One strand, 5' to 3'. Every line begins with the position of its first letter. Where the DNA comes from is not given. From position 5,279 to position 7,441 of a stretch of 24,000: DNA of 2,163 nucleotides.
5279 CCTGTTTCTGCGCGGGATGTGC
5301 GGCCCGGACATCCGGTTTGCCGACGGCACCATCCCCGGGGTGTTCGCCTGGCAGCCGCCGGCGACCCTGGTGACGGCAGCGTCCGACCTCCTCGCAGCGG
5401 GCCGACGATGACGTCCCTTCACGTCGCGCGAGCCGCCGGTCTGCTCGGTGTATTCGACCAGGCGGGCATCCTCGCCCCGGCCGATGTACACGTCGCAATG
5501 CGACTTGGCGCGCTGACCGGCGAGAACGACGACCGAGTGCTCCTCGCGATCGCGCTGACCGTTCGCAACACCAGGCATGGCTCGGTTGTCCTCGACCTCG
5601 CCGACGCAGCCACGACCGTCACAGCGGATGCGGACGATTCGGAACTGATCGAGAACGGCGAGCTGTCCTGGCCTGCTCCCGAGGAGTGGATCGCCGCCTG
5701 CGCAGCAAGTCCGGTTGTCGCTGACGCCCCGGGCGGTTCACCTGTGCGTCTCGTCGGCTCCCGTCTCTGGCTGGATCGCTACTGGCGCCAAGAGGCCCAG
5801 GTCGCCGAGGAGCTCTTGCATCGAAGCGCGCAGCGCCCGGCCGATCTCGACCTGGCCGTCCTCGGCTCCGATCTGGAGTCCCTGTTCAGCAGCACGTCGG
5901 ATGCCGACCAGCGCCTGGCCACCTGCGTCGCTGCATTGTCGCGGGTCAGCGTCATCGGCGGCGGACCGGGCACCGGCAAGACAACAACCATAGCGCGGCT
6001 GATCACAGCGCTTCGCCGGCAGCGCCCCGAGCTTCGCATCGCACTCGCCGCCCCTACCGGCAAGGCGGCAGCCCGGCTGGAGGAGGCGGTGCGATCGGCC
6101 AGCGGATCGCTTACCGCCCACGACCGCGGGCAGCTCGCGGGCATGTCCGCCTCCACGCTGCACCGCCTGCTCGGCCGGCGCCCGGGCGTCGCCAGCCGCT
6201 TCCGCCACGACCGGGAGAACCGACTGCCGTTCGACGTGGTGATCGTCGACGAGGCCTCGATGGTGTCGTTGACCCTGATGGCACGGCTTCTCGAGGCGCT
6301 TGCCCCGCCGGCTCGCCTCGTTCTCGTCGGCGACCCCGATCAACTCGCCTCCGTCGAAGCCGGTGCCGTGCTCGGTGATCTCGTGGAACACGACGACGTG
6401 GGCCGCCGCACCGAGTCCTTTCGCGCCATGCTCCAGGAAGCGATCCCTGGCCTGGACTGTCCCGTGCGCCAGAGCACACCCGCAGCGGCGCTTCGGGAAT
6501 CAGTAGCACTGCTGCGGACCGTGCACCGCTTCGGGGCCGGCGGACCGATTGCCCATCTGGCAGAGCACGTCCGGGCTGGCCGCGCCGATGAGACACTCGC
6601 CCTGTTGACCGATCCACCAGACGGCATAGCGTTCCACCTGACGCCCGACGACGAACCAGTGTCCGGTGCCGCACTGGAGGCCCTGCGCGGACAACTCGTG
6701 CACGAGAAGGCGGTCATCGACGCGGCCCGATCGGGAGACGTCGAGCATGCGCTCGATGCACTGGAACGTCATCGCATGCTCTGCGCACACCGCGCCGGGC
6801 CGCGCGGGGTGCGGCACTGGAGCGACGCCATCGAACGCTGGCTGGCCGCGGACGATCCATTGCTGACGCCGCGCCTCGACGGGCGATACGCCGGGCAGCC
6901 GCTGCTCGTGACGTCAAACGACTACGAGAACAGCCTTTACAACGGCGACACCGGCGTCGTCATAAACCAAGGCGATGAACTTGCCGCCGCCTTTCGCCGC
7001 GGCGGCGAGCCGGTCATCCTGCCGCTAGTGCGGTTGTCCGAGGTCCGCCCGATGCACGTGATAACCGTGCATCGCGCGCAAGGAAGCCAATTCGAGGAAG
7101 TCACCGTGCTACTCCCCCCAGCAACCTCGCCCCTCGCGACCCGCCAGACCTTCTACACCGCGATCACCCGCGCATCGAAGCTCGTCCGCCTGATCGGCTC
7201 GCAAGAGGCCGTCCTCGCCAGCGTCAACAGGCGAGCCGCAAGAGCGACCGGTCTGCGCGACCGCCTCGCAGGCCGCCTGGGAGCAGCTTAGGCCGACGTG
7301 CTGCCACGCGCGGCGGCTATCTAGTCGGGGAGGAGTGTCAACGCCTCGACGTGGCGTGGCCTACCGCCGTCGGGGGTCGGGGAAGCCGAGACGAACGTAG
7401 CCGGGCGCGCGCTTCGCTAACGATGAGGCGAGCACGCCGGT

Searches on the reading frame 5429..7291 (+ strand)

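Call 90: search_protein_families(library=ncbifam, proteins=[window:5429-7291:+], max_evalue=0.00001)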
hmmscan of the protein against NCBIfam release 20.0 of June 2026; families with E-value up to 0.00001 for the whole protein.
window:5429-7291:+ (620 aa): 9 families
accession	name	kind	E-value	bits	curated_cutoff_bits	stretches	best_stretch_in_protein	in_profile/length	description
TIGR01447.1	recD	equivalog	1.5e-143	479.5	310.15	1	10-613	5-597/597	exodeoxyribonuclease V subunit alpha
NF008127.0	PRK10875.1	equivalog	1.4e-121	407.1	671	1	14-614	15-615/619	exodeoxyribonuclease V subunit alpha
TIGR01448.2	helicase_RecD2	equivalog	5.1e-72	243.1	500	2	110-324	267-465/713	SF1B family DNA helicase RecD2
TIGR02768.1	TraA_Ti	equivalog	6.3e-19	67.7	590.45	1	157-320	360-500/751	Ti-type conjugative transfer relaxase TraA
NF010402.0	PRK13826.1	subfamily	1.6e-10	39.6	1317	1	120-320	347-522/1102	Dtr system oriT relaxase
NF010464.0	PRK13889.1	subfamily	4.9e-10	37.9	1015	1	267-321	433-488/992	conjugal transfer relaxase TraA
NF040671.1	PLuB_AAA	exception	5.4e-08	30.7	999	0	227-318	926-1011/1256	PLuB system helicase-like protein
NF058533.1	antiphage_ProA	equivalog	9.2e-07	26.6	1500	0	136-194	631-687/1903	anti-phage protein ProA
TIGR00376.1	TIGR00376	hypoth_equivalog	1.4e-06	27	348.9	0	154-220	156-221/639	IGHMBP2 family helicase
